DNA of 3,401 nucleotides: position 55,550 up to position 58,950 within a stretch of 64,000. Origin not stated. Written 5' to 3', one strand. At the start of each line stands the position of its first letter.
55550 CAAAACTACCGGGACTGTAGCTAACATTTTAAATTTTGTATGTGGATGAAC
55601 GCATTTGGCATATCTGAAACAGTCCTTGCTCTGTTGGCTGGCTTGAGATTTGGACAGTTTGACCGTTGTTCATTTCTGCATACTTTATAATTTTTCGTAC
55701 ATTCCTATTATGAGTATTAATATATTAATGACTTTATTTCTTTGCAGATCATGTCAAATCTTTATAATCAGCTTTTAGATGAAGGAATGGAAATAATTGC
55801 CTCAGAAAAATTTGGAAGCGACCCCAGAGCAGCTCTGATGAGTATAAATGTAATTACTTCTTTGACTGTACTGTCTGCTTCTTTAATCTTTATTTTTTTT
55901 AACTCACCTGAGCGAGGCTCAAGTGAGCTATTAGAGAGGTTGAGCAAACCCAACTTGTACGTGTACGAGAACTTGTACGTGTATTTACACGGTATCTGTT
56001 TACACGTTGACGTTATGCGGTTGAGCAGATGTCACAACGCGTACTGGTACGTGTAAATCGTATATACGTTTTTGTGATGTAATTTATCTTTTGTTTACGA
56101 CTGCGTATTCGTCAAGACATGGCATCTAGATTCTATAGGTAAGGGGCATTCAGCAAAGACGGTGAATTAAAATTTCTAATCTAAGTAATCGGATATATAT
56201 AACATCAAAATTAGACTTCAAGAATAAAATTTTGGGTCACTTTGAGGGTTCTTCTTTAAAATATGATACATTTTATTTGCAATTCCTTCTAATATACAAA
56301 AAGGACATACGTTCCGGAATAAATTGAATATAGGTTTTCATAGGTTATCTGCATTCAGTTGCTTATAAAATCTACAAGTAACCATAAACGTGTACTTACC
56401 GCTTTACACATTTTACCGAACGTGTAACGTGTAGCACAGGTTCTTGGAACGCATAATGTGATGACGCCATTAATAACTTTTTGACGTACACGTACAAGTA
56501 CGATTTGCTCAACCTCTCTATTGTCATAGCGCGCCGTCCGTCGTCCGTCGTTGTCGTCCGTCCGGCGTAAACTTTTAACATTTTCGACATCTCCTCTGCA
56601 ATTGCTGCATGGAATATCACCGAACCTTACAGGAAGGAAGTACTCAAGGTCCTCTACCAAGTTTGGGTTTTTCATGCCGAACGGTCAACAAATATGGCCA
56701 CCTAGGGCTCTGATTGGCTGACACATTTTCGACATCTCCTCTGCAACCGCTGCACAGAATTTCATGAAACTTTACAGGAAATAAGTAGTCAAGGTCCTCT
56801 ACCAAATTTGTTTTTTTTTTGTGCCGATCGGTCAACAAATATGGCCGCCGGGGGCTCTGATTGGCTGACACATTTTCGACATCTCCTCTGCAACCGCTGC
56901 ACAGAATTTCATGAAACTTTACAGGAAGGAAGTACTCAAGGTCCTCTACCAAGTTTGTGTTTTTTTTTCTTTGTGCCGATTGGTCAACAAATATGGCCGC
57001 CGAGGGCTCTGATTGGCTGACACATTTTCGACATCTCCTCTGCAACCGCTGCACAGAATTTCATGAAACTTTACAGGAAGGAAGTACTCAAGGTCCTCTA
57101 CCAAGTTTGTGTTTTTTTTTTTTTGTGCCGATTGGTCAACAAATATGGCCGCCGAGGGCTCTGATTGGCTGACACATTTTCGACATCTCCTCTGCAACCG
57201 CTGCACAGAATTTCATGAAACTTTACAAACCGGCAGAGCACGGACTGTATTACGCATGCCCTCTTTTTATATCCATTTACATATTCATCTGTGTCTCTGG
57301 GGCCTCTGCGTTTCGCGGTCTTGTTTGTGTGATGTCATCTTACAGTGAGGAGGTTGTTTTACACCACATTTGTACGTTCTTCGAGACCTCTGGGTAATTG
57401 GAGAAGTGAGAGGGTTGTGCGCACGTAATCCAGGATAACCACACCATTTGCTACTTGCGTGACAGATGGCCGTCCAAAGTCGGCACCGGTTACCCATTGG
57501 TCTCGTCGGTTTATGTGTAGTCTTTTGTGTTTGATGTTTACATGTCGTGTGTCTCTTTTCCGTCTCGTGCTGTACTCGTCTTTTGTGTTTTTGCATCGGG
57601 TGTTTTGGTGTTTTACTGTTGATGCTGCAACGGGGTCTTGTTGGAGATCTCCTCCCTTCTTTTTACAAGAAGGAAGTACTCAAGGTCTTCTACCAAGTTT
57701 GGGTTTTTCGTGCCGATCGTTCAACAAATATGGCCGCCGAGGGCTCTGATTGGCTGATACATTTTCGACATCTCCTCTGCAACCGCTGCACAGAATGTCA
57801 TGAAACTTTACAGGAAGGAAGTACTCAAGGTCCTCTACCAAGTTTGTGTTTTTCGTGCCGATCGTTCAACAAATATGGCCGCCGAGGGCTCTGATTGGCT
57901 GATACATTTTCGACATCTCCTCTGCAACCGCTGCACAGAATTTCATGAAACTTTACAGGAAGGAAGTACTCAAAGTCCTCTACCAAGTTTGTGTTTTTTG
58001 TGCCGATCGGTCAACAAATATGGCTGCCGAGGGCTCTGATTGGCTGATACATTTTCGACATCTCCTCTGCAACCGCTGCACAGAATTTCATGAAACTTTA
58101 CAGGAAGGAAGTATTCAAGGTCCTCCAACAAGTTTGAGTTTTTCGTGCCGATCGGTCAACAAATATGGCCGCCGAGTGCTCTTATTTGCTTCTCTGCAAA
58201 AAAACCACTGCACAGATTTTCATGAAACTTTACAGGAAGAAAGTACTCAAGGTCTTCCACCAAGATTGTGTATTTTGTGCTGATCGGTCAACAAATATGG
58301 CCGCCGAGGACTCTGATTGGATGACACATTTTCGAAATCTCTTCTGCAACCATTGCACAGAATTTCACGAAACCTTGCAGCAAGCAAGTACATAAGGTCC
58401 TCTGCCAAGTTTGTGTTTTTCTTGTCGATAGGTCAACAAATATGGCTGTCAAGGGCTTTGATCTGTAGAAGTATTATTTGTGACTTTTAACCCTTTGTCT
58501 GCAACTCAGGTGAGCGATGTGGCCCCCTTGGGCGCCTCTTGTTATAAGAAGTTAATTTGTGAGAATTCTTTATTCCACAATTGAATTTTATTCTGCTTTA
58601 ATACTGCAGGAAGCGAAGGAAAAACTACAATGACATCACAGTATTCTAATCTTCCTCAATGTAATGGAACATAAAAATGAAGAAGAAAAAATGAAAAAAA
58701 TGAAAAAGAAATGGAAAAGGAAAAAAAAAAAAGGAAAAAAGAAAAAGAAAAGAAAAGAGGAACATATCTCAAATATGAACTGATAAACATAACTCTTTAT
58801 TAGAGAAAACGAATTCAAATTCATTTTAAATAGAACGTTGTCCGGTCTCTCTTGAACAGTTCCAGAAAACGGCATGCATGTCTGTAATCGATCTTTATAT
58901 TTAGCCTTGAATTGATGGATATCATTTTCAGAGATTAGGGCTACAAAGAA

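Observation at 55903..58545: Nested insertions inside a Helentron/pearl-like element in intron 4 of the GABA-B receptor gene, with an in-window empty-site paralogue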

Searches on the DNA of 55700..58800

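Call 51: search_rna_families(source=window, start=55700, end=58800, threshold=evalue, max_evalue=1)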
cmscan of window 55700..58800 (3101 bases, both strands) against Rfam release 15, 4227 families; matches with E-value up to 1: 0.
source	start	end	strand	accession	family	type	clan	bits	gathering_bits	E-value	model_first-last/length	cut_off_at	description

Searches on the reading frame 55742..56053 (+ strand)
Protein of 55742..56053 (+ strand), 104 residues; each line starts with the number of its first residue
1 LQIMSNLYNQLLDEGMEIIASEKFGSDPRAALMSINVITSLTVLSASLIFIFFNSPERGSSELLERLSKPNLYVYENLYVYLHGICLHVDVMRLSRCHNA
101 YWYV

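Call 64: list_cluster_members(proteins=[window:55742-56053:+, window:55751-56053:+, window:55787-56053:+, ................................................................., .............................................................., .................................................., window:57109-57345:+, window:57547-57891:+, window:57459-57746:+, window:52726-53016:+])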
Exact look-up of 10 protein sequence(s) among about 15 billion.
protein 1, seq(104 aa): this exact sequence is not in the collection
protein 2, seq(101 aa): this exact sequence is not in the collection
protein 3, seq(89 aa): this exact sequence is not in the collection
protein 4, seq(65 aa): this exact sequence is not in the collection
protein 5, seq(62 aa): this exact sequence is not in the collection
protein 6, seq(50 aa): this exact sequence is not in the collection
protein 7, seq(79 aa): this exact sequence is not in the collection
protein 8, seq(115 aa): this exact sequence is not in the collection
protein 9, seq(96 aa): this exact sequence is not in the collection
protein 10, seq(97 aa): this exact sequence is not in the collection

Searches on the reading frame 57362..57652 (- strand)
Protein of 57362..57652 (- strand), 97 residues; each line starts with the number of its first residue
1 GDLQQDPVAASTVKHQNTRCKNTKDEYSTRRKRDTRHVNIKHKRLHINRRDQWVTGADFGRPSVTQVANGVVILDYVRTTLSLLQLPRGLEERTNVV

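Call 35: find_homologous_proteins(query=window:57362-57652:-, max_evalue=1)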
Query seq(97 aa) (97 aa): 4 proteins with E <= 1 among 4 candidates.
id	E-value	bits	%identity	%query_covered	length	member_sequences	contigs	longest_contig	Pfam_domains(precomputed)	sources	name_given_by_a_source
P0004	7.5e-57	207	99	100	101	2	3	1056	-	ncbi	ncbi:hypothetical protein D7V67_16970, partial [Clostridium paraputrificum]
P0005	1.2e-35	139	97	71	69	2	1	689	-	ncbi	ncbi:hypothetical protein D7V71_30025, partial [Bacillus thuringiensis]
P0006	4.1e-22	96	79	60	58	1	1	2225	-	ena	-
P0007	8.3e-16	76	83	48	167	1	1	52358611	-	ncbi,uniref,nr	ncbi:hypothetical protein FSP39_019506 [Pinctada imbricata]|uniref:ShKT domain-containing protein n=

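Call 37: find_encoding_contigs(protein=P0004, flank=5000)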
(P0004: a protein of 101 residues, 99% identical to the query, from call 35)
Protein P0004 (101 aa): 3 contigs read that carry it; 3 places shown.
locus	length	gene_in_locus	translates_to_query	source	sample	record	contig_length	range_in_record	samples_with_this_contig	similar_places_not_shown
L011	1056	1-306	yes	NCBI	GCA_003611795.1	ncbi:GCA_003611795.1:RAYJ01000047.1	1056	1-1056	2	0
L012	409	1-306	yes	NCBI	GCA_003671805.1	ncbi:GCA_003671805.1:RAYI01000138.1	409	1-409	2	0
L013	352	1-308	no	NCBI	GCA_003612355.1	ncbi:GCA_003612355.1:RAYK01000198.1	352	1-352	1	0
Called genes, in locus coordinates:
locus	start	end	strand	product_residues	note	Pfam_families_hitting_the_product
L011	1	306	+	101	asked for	?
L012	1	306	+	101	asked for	?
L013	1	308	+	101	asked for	?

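Call 38: find_encoding_contigs(protein=P0007, flank=10000)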
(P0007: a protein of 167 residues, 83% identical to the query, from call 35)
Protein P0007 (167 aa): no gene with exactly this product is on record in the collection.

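Call 41: find_encoding_contigs(protein=P0005, flank=5000)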
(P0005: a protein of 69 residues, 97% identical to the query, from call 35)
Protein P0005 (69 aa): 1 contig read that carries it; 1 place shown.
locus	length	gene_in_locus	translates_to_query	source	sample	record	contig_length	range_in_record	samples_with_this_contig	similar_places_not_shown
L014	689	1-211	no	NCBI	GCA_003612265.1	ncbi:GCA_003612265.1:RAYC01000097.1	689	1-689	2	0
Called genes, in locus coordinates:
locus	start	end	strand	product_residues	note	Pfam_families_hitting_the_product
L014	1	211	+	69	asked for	?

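Call 42: find_encoding_contigs(protein=P0006, flank=5000)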
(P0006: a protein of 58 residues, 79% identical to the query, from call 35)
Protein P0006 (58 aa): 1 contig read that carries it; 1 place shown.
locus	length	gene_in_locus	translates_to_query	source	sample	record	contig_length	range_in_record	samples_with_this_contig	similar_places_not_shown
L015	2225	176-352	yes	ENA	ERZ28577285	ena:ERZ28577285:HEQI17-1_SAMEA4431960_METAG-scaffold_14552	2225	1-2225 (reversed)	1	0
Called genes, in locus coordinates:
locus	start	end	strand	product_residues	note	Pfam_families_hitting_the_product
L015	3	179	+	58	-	?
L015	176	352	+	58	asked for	-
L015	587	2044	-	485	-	-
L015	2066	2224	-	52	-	?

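Call 46: search_protein_families(library=pfam, proteins=[L015:587-2044:-, L015:2066-2224:-], max_evalue=0.01)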
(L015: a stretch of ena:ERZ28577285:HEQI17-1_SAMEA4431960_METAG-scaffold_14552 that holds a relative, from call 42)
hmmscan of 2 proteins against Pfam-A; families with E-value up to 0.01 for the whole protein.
L015:587-2044:- (485 aa): 1 family
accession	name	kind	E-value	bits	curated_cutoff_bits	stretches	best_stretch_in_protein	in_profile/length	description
PF00078.32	RVT_1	-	0.00017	21.8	29.6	1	131-263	39-158/205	Reverse transcriptase (RNA-dependent DNA polymerase)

L015:2066-2224:- (52 aa): 0 families

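Call 49: search_protein_families(library=pfam, proteins=[L015:587-2044:-], max_evalue=10)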
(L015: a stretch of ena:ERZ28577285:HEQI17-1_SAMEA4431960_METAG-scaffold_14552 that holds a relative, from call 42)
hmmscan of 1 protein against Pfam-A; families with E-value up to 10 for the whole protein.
L015:587-2044:- (485 aa): 1 family
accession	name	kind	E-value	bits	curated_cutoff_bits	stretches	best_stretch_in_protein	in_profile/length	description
PF00078.32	RVT_1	-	0.00017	21.8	29.6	1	131-263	39-158/205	Reverse transcriptase (RNA-dependent DNA polymerase)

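Call 57: search_solved_structures(query=L015:587-2044:-, max_evalue=10)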
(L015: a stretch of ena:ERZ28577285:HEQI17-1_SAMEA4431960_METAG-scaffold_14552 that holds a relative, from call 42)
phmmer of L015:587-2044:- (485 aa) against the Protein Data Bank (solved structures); distinct sequences matched with E-value up to 10: 0.

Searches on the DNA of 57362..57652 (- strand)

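Call 50: search_rna_families(sources=[L015, L011], threshold=evalue, max_evalue=1)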
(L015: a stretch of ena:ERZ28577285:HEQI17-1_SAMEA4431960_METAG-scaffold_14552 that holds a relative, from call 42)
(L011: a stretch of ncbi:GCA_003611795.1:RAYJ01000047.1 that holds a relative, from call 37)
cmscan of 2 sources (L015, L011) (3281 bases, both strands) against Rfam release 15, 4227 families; matches with E-value up to 1: 2.
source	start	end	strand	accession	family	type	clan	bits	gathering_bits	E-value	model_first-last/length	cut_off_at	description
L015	535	598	-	RF00031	SECIS_1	Cis-reg;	-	39.3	35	1.1e-05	1-64/64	no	Selenocysteine insertion sequence 1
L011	489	552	-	RF00031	SECIS_1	Cis-reg;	-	39.3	35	1.1e-05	1-64/64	no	Selenocysteine insertion sequence 1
